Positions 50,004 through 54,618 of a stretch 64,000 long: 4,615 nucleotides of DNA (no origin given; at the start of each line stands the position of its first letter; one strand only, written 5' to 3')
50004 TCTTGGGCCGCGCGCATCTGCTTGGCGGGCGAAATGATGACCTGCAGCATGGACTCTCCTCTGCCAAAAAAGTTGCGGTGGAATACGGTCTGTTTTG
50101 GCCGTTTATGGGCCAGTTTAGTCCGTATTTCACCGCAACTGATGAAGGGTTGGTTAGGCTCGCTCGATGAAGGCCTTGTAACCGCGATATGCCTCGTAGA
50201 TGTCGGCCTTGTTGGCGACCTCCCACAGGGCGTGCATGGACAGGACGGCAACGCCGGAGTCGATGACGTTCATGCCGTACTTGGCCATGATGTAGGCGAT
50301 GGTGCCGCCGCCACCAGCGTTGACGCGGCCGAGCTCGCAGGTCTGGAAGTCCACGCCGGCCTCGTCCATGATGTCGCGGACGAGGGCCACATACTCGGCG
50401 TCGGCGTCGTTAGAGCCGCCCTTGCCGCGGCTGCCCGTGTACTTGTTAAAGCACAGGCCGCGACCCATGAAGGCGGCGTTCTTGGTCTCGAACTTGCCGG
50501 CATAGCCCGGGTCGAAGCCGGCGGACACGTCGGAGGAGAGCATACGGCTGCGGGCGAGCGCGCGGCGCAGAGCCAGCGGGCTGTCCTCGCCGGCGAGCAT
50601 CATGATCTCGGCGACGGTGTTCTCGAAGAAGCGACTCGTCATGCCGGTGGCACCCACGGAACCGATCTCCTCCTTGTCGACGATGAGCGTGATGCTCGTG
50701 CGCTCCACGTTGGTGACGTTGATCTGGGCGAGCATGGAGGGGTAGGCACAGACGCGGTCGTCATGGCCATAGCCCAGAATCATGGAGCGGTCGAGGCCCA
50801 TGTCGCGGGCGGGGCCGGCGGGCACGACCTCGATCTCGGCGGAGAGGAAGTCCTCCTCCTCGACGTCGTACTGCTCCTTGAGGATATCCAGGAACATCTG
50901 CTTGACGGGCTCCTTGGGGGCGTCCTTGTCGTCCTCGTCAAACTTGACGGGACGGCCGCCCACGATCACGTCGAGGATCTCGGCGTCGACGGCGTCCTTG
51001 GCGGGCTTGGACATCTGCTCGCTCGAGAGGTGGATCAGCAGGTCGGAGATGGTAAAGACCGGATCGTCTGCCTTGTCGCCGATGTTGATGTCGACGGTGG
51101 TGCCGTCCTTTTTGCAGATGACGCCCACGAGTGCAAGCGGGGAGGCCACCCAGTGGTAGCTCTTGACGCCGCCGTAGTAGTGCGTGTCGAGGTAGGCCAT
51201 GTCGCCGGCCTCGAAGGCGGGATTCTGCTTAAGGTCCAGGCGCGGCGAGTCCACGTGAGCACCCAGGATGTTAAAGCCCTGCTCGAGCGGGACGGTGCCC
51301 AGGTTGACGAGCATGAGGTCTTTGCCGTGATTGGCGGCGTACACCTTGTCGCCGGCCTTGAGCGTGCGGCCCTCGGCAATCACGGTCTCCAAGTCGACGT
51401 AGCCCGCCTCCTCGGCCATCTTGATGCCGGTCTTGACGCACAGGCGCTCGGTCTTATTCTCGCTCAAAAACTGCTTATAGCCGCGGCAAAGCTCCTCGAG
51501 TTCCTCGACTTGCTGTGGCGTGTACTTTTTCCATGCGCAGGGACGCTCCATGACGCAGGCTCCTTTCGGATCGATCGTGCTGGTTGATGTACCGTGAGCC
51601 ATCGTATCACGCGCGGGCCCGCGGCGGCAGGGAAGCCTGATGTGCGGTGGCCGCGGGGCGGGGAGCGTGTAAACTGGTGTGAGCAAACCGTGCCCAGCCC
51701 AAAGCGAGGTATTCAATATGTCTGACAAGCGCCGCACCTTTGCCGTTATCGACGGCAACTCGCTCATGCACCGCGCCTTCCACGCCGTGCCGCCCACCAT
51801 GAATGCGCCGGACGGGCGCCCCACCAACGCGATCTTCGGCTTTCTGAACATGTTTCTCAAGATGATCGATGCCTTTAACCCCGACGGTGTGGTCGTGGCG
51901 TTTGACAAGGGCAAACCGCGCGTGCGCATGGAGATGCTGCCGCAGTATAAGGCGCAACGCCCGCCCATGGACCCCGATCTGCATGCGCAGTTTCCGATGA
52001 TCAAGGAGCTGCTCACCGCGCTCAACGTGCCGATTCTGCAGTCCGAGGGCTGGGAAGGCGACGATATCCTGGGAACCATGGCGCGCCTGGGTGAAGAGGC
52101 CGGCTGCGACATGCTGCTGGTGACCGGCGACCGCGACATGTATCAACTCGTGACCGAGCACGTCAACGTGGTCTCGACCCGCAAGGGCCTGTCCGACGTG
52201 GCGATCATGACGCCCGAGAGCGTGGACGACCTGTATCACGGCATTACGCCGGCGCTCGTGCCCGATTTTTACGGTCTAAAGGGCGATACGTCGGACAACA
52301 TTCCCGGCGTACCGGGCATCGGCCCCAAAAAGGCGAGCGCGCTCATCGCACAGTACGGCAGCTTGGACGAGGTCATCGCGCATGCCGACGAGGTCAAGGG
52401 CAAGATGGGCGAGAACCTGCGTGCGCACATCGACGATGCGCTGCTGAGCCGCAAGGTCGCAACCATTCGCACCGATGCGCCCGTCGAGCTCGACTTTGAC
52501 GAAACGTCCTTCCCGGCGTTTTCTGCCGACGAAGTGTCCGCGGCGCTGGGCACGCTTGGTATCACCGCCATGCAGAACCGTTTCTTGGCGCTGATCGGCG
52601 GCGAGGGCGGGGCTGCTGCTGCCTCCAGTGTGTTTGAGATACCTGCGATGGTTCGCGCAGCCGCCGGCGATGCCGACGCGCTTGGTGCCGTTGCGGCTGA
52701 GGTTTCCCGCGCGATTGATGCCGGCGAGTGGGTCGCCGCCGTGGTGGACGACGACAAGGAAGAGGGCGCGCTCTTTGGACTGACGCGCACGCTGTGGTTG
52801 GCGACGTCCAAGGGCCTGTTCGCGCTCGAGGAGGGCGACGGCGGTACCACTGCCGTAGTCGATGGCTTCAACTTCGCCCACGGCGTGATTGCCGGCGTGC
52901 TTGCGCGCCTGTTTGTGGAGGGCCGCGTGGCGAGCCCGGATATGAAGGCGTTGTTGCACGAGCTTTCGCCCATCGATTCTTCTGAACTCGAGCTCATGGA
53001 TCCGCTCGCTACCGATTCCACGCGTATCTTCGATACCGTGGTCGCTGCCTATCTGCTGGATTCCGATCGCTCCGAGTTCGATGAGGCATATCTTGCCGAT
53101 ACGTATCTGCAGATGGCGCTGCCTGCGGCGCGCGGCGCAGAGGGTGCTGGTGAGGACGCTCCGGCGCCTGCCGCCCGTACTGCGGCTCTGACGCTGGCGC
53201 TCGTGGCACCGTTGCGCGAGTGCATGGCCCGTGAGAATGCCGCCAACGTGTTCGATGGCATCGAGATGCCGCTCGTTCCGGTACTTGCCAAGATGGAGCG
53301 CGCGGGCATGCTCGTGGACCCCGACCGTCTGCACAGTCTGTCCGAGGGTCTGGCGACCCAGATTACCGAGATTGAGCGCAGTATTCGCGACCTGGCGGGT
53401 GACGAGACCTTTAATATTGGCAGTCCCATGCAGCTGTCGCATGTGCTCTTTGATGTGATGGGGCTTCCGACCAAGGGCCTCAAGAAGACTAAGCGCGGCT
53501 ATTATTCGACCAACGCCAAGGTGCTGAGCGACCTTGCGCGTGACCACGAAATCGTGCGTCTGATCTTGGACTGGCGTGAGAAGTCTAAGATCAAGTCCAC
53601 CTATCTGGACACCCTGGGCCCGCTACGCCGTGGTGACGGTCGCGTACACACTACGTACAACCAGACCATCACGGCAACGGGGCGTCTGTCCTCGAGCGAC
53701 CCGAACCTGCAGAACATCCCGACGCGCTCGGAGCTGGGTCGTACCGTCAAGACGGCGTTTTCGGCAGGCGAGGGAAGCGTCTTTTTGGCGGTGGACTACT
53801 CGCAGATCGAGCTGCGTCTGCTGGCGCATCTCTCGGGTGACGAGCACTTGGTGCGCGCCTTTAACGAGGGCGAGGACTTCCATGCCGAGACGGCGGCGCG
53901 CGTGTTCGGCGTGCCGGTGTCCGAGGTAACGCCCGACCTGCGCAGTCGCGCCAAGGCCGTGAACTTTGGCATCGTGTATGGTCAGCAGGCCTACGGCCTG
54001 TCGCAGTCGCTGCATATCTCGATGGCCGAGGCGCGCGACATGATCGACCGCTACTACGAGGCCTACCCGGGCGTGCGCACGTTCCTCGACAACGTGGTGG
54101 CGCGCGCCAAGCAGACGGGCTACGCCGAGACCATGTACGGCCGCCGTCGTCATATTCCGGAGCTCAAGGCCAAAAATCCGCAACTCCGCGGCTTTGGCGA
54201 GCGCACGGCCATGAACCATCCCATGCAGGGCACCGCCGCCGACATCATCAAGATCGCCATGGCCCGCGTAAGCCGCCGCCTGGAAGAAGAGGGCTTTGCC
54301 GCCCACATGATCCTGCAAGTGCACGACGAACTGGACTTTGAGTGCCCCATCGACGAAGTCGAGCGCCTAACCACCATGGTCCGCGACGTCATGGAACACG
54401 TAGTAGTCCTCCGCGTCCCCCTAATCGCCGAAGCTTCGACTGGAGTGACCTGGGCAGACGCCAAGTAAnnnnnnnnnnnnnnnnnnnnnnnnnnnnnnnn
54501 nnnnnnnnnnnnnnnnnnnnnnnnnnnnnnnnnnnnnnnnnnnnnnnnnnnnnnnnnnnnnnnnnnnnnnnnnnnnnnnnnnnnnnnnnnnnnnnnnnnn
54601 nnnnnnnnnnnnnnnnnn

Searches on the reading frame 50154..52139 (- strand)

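Call 16: search_protein_families(library=pfam, proteins=[window:50154-52139:-])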
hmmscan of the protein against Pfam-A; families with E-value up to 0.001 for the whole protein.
window:50154-52139:- (661 aa): 2 families
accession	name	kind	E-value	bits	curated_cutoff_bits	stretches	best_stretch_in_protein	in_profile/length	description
PF02127.20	Peptidase_M18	-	6.4e-79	266.2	24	1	224-657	1-431/432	Aminopeptidase I zinc metalloprotease (M18)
PF05343.19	Peptidase_M42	-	4e-05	23.2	23.2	0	389-503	65-179/292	M42 glutamyl aminopeptidase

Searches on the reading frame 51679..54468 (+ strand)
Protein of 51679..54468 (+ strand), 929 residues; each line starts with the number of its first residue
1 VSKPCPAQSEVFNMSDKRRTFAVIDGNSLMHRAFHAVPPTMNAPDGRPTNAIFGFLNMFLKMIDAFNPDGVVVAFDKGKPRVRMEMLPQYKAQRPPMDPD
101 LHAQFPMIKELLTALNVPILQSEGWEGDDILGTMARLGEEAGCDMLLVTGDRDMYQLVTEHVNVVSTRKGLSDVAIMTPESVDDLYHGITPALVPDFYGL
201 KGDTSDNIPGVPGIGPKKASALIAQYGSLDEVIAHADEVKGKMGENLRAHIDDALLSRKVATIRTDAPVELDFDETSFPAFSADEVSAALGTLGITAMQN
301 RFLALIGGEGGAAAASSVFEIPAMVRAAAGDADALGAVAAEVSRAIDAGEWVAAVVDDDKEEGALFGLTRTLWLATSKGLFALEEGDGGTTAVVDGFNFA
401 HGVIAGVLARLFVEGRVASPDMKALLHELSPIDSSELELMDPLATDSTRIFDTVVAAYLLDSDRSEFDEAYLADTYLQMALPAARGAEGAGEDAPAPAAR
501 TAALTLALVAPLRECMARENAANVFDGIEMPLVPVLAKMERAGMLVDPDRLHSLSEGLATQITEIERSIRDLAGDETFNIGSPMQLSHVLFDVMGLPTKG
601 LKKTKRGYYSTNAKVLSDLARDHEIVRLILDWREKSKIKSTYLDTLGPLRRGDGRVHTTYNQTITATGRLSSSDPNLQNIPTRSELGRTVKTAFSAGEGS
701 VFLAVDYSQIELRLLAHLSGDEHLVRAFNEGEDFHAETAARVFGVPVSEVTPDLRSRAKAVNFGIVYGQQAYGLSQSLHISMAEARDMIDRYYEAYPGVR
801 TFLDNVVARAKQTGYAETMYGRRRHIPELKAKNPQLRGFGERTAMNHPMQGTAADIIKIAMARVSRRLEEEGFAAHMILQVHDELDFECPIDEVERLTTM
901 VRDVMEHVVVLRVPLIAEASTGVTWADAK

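Call 17: search_protein_families(library=pfam, proteins=[window:51679-54468:+])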
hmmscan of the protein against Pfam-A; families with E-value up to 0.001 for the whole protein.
window:51679-54468:+ (929 aa): 3 families
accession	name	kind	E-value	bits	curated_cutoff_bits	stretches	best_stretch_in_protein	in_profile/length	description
PF00476.26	DNA_pol_A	-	3.5e-151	503.9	34.3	1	549-927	2-381/381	DNA polymerase family A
PF02739.22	5_3_exonuc_N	-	1.2e-53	181.7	34.3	1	21-185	2-162/164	5'-3' exonuclease, N-terminal resolvase-like domain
PF01367.25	5_3_exonuc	-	5.7e-32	110.5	40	1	189-279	1-92/97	5'-3' exonuclease, C-terminal SAM fold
